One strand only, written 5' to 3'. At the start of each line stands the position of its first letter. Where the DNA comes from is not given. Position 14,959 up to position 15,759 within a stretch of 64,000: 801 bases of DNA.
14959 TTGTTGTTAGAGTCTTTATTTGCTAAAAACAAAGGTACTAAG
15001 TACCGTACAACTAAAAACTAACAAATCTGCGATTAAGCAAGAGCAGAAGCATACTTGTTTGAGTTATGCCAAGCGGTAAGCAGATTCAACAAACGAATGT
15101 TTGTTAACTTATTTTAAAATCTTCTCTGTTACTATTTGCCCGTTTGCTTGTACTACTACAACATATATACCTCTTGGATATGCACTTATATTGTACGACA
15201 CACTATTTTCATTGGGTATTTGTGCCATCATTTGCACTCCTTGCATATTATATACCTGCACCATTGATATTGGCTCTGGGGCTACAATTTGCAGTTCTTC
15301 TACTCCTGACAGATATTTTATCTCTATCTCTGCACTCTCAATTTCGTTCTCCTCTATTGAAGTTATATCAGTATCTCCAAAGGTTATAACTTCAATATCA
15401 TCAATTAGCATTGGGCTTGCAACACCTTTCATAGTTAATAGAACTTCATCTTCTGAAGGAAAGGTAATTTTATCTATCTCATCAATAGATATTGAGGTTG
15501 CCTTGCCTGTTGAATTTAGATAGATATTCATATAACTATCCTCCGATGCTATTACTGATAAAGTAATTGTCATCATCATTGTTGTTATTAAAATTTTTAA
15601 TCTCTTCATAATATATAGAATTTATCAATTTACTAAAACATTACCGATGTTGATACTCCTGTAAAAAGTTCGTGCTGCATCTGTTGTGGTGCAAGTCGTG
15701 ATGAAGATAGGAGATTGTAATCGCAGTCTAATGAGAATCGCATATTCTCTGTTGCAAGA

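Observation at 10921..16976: PAP2-barrel, mini T9SS cargo and tandem-CotH genes form one locus framed by a single consensus promoter and a single strong terminator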

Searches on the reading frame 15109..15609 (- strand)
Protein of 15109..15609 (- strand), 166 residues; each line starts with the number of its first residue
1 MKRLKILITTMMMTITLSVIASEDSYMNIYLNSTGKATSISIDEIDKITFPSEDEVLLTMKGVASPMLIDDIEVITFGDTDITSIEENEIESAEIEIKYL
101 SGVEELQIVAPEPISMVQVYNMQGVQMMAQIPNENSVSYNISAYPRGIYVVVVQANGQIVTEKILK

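Call 6: search_protein_families(library=pfam, proteins=[window:15109-15609:-], max_evalue=0.01)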
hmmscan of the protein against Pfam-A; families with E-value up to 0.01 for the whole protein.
window:15109-15609:- (166 aa): 1 family
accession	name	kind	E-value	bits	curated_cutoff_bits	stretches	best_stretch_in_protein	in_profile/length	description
PF18962.6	Por_Secre_tail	-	9.3e-07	29.5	27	1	110-164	23-73/75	Secretion system C-terminal sorting domain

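Call 7: search_protein_families(library=ncbifam, proteins=[window:15109-15609:-], max_evalue=0.01)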
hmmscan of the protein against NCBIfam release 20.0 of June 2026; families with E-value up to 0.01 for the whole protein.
window:15109-15609:- (166 aa): 2 families
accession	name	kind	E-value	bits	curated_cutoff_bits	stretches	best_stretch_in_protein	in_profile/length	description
TIGR04183.1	Por_Secre_tail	domain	1.2e-10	41.1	23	1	108-166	15-71/72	T9SS type A sorting domain-containing protein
NF052644.1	T9SS_DNase_Rie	equivalog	2.3e-07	30.4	260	1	65-166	158-250/251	T9SS-dependent surface endonuclease, AS87_RS02955 family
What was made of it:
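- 15109..15609 (-): Mini T9SS cargo ('mini-CTD'): signal peptide, two short repeats, then a type A CTD. TIGR04183 41 bits and Pfam PF18962 29.5 bits (calls 6, 7).
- On T9SS type A CTD cargo: 41.1 bits (cut-off 23) and 29.5 bits (cut-off 27), at aa 108-166 of 166 (calls 6, 7).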

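Call 27: find_homologous_proteins(query=window:15109-15609:-, max_evalue=0.001)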
Query window:15109-15609:- (166 aa): 226 proteins with E <= 0.001 among 261 candidates; the best 120 are listed.
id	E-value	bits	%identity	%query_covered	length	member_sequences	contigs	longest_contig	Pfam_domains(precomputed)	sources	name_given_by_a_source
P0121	1.0e-88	313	94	100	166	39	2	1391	PF18962.8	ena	-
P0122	2.7e-78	279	82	100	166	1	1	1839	PF18962.8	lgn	-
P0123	3.4e-50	188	97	59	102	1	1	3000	PF18962.8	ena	-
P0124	5.2e-49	184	57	99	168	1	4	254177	PF18962.8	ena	-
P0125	9.9e-49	183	57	100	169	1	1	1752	PF18962.8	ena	-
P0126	1.3e-48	182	55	100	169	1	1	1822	PF18962.8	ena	-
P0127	2.0e-48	182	56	98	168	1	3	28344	PF18962.8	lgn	-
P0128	3.8e-48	181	57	98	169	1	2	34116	PF18962.8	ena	-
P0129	3.9e-48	181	56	98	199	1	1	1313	PF18962.8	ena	-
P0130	7.8e-48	180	55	100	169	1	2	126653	PF18962.8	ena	-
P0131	8.8e-48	180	55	98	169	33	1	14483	PF18962.8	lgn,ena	-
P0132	9.1e-48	180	56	98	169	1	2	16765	PF18962.8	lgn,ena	-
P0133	1.1e-47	180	58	97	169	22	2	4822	PF18962.8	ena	-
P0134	1.7e-47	179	62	85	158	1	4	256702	PF18962.8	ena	-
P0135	1.8e-47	179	55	100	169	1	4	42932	PF18962.8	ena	-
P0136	1.9e-47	179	62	85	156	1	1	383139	PF18962.8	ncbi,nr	ncbi:MAG: T9SS type A sorting domain-containing protein [Bacteroidales bacterium]|nr:T9SS type A sor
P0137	3.1e-47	178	56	100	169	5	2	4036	PF18962.8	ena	-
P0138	3.3e-47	178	54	100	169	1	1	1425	PF18962.8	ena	-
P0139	4.8e-47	177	54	100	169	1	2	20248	PF18962.8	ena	-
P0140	5.8e-47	177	55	100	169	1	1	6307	PF18962.8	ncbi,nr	ncbi:MAG: T9SS type A sorting domain-containing protein [Bacteroidales bacterium]|nr:T9SS type A sor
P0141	6.2e-47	177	57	97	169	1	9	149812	PF18962.8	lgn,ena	-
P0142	6.5e-47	177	57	97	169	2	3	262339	PF18962.8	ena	-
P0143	1.1e-46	176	53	99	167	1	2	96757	PF18962.8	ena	-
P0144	1.2e-46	176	54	98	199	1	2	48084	PF18962.8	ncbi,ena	-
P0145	1.2e-46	176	55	99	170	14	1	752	PF18962.8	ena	-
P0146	1.2e-46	176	57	100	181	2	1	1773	PF18962.8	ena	-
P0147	1.6e-46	176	54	100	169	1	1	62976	PF18962.8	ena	-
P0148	2.3e-46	175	55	98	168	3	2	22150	PF18962.8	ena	-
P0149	2.5e-46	175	60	84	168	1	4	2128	PF18962.8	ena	-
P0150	2.5e-46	175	54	100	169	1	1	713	PF18962.8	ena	-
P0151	2.6e-46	175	55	99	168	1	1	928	PF18962.8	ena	-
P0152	2.9e-46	175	61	84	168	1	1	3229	PF18962.8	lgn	-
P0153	3.0e-46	175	54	100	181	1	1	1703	PF18962.8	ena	-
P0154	3.3e-46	175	59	87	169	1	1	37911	PF18962.8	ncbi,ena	-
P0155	3.8e-46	175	54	100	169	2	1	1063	PF18962.8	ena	-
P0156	4.0e-46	174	55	99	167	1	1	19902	PF18962.8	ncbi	-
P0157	4.5e-46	174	60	88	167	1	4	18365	PF18962.8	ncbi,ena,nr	ncbi:MAG: T9SS type A sorting domain-containing protein [Bacteroidales bacterium]|nr:T9SS type A sor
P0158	5.1e-46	174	53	100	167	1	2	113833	PF18962.8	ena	-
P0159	6.1e-46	174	54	99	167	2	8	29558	PF18962.8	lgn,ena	-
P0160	6.1e-46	174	53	99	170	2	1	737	PF18962.8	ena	-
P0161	1.0e-45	173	53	100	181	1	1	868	PF18962.8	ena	-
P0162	1.0e-45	173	55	100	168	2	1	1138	PF18962.8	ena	-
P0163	1.6e-45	173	53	99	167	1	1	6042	PF18962.8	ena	-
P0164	1.7e-45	172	59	87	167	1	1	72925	PF18962.8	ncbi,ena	-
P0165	1.7e-45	172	59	87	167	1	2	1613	PF18962.8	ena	-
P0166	1.8e-45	172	53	99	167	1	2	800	PF18962.8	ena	-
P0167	2.2e-45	172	52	100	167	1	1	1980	PF18962.8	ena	-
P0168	2.3e-45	172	53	100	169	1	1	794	PF18962.8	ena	-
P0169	2.7e-45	172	53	100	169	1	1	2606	PF18962.8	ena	-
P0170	2.8e-45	172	53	99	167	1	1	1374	PF18962.8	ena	-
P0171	3.0e-45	172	59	87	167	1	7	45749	PF18962.8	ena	-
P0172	3.3e-45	172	55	100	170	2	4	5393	PF18962.8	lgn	-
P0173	3.3e-45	172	59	88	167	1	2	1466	PF18962.8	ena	-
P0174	3.4e-45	171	60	87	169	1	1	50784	PF18962.8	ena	-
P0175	3.7e-45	171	53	98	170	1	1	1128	PF18962.8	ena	-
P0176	4.3e-45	171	59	87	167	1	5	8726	PF18962.8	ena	-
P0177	4.4e-45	171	62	85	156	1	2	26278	PF18962.8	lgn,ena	-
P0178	5.3e-45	171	52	99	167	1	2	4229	PF18962.8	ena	-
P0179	6.5e-45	171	62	85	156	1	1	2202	PF18962.8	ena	-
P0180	7.2e-45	170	52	99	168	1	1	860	PF18962.8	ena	-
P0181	8.1e-45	170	59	90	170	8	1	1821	PF18962.8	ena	-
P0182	8.2e-45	170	52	99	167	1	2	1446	PF18962.8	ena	-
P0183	8.3e-45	170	53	100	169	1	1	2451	PF18962.8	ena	-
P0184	8.4e-45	170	52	100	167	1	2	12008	PF18962.8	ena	-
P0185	8.5e-45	170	52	99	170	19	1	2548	PF18962.8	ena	-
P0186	9.4e-45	170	54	100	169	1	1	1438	PF18962.8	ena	-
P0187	1.0e-44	170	52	99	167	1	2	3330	PF18962.8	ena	-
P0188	1.0e-44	170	58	84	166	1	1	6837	PF18962.8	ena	-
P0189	1.1e-44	170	59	87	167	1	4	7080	PF18962.8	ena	-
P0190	1.2e-44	170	53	99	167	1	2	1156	PF18962.8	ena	-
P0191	1.3e-44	170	58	87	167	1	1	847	PF18962.8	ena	-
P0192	1.4e-44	169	58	87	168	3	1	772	PF18962.8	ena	-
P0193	1.5e-44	169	59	87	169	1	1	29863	PF18962.8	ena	-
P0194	1.5e-44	169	53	99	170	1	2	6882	PF18962.8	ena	-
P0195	1.9e-44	169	58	87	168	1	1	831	PF18962.8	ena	-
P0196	1.9e-44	169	58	87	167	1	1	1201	PF18962.8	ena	-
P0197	2.0e-44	169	58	87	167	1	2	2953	PF18962.8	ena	-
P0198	2.0e-44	169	57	87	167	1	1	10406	PF18962.8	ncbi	-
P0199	2.3e-44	169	53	99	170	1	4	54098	PF18962.8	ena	-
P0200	2.3e-44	169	59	87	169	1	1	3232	PF18962.8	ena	-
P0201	2.5e-44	169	58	87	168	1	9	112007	PF18962.8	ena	-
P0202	2.5e-44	169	52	99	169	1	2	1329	PF18962.8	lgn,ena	-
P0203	2.7e-44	169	58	87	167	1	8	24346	PF18962.8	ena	-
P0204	2.8e-44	168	53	99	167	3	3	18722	PF18962.8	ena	-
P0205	3.4e-44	168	54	99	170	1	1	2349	PF18962.8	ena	-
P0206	3.4e-44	168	56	100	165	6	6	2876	PF18962.8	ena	-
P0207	3.6e-44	168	53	99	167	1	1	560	PF18962.8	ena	-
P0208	3.8e-44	168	58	87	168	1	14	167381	PF18962.8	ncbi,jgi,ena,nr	ncbi:MAG: T9SS type A sorting domain-containing protein [Bacteroidales bacterium]|nr:T9SS type A sor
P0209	4.0e-44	168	52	99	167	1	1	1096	PF18962.8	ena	-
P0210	4.1e-44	168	54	94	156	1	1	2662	PF18962.8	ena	-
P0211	4.2e-44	168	58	87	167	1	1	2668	PF18962.8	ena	-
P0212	4.3e-44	168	55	97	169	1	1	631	PF18962.8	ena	-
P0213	4.5e-44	168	58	90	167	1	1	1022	PF18962.8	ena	-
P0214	4.7e-44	168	59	87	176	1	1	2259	PF18962.8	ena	-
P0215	5.3e-44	168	57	87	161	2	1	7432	PF18962.8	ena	-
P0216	5.6e-44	168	58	87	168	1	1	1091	PF18962.8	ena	-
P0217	6.9e-44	167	59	87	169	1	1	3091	PF18962.8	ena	-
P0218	6.9e-44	167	54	99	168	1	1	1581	PF18962.8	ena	-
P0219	7.2e-44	167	52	100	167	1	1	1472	PF18962.8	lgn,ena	-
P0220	7.5e-44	167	54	93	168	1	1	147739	PF18962.8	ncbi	-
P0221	7.6e-44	167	57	87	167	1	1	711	PF18962.8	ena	-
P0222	7.6e-44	167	54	100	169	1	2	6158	PF18962.8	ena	-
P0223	7.6e-44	167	57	87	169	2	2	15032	PF18962.8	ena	-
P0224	7.6e-44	167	51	99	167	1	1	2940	PF18962.8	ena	-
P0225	8.4e-44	167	57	87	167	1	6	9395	PF18962.8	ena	-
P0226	9.3e-44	167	58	90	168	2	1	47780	PF18962.8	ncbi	-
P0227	9.6e-44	167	59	87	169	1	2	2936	PF18962.8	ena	-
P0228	9.9e-44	167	52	99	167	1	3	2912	PF18962.8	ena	-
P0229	1.1e-43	167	53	93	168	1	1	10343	PF18962.8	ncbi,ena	-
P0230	1.1e-43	167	57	87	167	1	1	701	PF18962.8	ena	-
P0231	1.2e-43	166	52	99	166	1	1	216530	PF18962.8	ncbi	-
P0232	1.3e-43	166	52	100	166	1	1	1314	PF18962.8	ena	-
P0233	1.4e-43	166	58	87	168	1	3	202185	PF18962.8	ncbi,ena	-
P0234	1.7e-43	166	52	100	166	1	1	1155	PF18962.8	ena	-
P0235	2.1e-43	166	58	90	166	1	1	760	PF18962.8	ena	-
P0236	2.1e-43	166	51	100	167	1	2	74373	PF18962.8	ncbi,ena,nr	ncbi:MAG: T9SS type A sorting domain-containing protein [Bacteroidales bacterium]|nr:T9SS type A sor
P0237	2.1e-43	166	57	87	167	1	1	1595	PF18962.8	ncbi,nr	ncbi:MAG: T9SS type A sorting domain-containing protein [Bacteroidales bacterium]|nr:T9SS type A sor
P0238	2.1e-43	166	56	100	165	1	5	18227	PF18962.8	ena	-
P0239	2.5e-43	165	53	100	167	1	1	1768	PF18962.8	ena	-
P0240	2.5e-43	165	56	100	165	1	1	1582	PF18962.8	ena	-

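Call 28: find_encoding_contigs(protein=P0124, flank=8000, max_places=2)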
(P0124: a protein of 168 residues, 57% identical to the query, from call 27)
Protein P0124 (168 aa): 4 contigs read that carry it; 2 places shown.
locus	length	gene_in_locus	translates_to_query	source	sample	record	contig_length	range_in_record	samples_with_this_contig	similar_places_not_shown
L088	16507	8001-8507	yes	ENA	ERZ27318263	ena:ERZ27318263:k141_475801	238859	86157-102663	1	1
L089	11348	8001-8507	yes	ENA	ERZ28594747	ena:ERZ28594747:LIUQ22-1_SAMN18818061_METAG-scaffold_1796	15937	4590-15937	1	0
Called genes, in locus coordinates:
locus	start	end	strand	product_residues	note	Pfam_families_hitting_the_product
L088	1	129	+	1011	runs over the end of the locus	PF13620:CarboxypepD_reg (weak), PF13715:CarbopepD_reg_2, PF07715:Plug, PF00593:TonB_dep_Rec_b-barrel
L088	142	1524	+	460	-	PF14322:SusD-like_3, PF07980:SusD_RagB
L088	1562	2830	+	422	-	PF16283:DUF4929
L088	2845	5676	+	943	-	PF00675:Peptidase_M16, PF05193:Peptidase_M16_C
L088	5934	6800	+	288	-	PF04187:Cofac_haem_bdg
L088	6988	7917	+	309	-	PF01814:Hemerythrin, PF08281:Sigma70_r4_2 (weak), PF00196:GerE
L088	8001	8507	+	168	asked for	PF18962:Por_Secre_tail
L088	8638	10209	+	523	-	PF07603:Lcl_C (faint), PF18998:Flg_new_2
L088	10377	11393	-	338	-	PF12146:Hydrolase_4, PF00561:Abhydrolase_1, PF12697:Abhydrolase_6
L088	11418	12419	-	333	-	PF01757:Acyl_transf_3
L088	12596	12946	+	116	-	PF01250:Ribosomal_S6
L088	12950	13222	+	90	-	PF01084:Ribosomal_S18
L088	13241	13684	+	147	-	PF01281:Ribosomal_L9_N, PF03948:Ribosomal_L9_C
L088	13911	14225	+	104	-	PF04977:DivIC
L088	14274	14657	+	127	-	-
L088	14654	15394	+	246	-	PF03309:Pan_kinase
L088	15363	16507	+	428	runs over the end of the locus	-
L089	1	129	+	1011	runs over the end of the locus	PF13620:CarboxypepD_reg (weak), PF13715:CarbopepD_reg_2, PF07715:Plug, PF00593:TonB_dep_Rec_b-barrel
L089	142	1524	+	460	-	PF14322:SusD-like_3, PF07980:SusD_RagB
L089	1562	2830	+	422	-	PF16283:DUF4929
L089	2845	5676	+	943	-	PF00675:Peptidase_M16, PF05193:Peptidase_M16_C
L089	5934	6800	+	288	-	PF04187:Cofac_haem_bdg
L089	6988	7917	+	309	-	PF01814:Hemerythrin, PF08281:Sigma70_r4_2 (weak), PF00196:GerE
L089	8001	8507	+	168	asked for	PF18962:Por_Secre_tail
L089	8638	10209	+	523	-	PF07603:Lcl_C (faint), PF18998:Flg_new_2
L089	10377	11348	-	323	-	?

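Call 29: find_encoding_contigs(protein=P0136, flank=8000, max_places=2)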
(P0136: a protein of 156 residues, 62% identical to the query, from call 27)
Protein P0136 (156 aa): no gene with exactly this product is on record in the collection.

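Call 30: find_encoding_contigs(protein=P0208, flank=8000, max_places=2)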
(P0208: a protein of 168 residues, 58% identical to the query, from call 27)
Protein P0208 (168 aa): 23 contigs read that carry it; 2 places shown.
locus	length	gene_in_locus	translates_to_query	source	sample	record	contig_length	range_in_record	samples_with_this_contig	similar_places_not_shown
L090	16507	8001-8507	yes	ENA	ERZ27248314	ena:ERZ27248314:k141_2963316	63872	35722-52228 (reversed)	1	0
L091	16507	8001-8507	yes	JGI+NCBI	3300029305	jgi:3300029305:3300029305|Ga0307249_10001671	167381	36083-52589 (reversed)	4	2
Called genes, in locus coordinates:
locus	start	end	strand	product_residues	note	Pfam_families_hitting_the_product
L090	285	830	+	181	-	-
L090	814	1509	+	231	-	-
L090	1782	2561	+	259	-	PF14297:Lin1244_N, PF25200:DUF7833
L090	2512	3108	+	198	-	-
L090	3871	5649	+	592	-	PF02368:Big_2 (weak), PF21461:HL_N-beta (faint), PF02368:Big_2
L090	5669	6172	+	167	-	-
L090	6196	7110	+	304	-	-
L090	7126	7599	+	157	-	-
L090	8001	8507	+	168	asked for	PF18962:Por_Secre_tail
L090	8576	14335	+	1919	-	PF09479:Flg_new (faint), PF16820:PKD_3 (faint), PF18998:Flg_new_2, PF07603:Lcl_C (weak), PF18998:Flg_new_2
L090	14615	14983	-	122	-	-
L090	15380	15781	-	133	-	PF00254:FKBP_C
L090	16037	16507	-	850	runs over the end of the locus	PF05547:Peptidase_M6 (faint), PF13004:BACON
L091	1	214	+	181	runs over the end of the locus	-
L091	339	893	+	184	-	-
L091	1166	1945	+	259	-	PF14297:Lin1244_N, PF25200:DUF7833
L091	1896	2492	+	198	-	-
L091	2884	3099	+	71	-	-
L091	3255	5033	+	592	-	PF02368:Big_2 (weak), PF21461:HL_N-beta (faint), PF02368:Big_2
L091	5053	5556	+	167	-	-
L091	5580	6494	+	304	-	-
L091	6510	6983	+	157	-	-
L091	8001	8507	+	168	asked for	PF18962:Por_Secre_tail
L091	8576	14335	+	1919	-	PF09479:Flg_new (faint), PF16820:PKD_3 (faint), PF18998:Flg_new_2, PF07603:Lcl_C (weak), PF18998:Flg_new_2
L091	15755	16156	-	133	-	PF00254:FKBP_C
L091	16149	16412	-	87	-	PF12637:TSCPD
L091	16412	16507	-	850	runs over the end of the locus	PF05547:Peptidase_M6 (faint), PF13004:BACON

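Call 31: find_encoding_contigs(protein=P0231, flank=8000, max_places=2)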
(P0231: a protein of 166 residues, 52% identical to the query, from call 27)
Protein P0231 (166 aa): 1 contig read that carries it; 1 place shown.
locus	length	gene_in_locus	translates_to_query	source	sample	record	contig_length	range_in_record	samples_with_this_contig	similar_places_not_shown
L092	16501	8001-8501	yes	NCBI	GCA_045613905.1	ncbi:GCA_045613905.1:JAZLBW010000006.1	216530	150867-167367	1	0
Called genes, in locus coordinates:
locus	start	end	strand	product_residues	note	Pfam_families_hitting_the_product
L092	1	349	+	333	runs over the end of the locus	PF01116:F_bP_aldolase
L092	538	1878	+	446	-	PF00209:SNF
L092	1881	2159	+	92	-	-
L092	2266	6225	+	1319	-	PF09479:Flg_new (faint), PF18998:Flg_new_2, PF20009:GEVED (weak), PF18998:Flg_new_2, PF08757:CotH, PF18998:Flg_new_2, PF08757:CotH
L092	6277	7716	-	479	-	PF00282:Pyridoxal_deC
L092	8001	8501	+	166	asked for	PF18962:Por_Secre_tail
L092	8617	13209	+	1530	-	PF07603:Lcl_C (weak), PF14200:RicinB_lectin_2 (faint), PF06268:Fascin (faint), PF18998:Flg_new_2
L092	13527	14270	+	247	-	PF19570:DUF6088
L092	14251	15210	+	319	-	PF08843:AbiEii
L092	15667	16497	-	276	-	PF00800:PDT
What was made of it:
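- L092 has CotH without PAP2 at the syntenic site (call 31). L092 has CotH without PAP2 (call 31).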

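Call 45: find_related_loci(query=A2, collection=metagenome_contigs, flank=8000)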
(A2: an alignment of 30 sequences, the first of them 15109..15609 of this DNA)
Query A2 (166 aa) in metagenome_contigs; peptide patterns used: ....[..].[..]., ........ (x = any residue, [..] = any of these).
337 stretches matched a pattern; 2 encode a relative of the query (tblastn E <= 1e-3); 2 distinct loci.
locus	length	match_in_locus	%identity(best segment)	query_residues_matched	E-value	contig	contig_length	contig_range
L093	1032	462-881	56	26-165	4e-55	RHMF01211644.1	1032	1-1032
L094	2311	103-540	56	21-166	4e-45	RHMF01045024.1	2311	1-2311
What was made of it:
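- Tried and rejected: The metagenome_contigs scan with the mini-CTD alignment gave only two short loci (call 45), so context statistics rest on find_encoding_contigs.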

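Call 46: find_encoding_contigs(protein=P0130, flank=7000, max_places=2)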
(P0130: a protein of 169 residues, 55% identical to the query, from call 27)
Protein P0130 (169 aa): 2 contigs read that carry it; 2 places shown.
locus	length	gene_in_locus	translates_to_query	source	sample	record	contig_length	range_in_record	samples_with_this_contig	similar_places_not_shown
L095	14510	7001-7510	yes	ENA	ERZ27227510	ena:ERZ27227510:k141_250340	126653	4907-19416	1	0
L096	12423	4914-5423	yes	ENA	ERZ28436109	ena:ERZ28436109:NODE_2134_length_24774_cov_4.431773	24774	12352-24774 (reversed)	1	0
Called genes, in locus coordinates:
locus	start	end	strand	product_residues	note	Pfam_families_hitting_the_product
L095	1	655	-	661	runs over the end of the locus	PF14121:Porin_10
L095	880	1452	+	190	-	PF03729:DUF308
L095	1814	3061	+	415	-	-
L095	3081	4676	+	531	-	PF03349:Toluene_X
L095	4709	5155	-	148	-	PF07681:DoxX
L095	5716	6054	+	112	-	-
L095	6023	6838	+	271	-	-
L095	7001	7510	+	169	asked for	PF18962:Por_Secre_tail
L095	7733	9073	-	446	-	PF01554:MatE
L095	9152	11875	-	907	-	PF05170:AsmA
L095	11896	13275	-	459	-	PF01554:MatE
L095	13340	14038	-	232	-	PF20260:PUA_4, PF04452:Methyltrans_RNA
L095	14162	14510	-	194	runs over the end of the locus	PF02577:BFN_dom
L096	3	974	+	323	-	?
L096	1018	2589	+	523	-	PF03349:Toluene_X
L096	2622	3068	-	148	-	PF07681:DoxX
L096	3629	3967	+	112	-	-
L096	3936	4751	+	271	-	-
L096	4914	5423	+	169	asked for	PF18962:Por_Secre_tail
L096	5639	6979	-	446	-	PF01554:MatE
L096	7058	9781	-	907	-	PF05170:AsmA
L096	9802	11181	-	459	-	PF01554:MatE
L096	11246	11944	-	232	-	PF20260:PUA_4, PF04452:Methyltrans_RNA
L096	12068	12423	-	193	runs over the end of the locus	PF02577:BFN_dom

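Call 47: find_encoding_contigs(protein=P0141, flank=7000, max_places=2)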
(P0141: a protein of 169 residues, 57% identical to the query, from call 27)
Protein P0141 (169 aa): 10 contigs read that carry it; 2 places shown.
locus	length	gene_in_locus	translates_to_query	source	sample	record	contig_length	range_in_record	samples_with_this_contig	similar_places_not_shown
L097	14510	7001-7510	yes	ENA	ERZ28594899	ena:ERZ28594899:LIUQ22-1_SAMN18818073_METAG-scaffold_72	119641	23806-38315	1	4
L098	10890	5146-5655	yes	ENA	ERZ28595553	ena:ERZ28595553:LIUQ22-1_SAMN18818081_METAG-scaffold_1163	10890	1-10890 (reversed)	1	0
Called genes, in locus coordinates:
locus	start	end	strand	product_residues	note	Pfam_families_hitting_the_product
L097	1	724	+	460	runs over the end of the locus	PF14322:SusD-like_3, PF07980:SusD_RagB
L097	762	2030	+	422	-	PF16283:DUF4929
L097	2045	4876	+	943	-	PF00675:Peptidase_M16, PF05193:Peptidase_M16_C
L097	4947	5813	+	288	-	PF04187:Cofac_haem_bdg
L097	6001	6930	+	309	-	PF01814:Hemerythrin, PF08281:Sigma70_r4_2 (weak), PF00196:GerE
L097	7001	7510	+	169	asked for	PF18962:Por_Secre_tail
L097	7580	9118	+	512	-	PF07603:Lcl_C (faint), PF18998:Flg_new_2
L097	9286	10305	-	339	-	PF12146:Hydrolase_4, PF00561:Abhydrolase_1, PF12697:Abhydrolase_6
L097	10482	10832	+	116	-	PF01250:Ribosomal_S6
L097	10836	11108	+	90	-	PF01084:Ribosomal_S18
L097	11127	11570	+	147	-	PF01281:Ribosomal_L9_N, PF03948:Ribosomal_L9_C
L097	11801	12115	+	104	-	PF04977:DivIC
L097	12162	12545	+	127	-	-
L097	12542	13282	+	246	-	PF03309:Pan_kinase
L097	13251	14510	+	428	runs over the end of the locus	-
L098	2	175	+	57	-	?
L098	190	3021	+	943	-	PF00675:Peptidase_M16, PF05193:Peptidase_M16_C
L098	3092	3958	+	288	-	PF04187:Cofac_haem_bdg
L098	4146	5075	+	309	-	PF01814:Hemerythrin, PF08281:Sigma70_r4_2 (weak), PF00196:GerE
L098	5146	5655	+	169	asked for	PF18962:Por_Secre_tail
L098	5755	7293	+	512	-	PF07603:Lcl_C (faint), PF18998:Flg_new_2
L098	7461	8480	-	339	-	PF12146:Hydrolase_4, PF00561:Abhydrolase_1, PF12697:Abhydrolase_6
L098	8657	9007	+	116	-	PF01250:Ribosomal_S6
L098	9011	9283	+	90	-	PF01084:Ribosomal_S18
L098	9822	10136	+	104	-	PF04977:DivIC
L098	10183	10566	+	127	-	-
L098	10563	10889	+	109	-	?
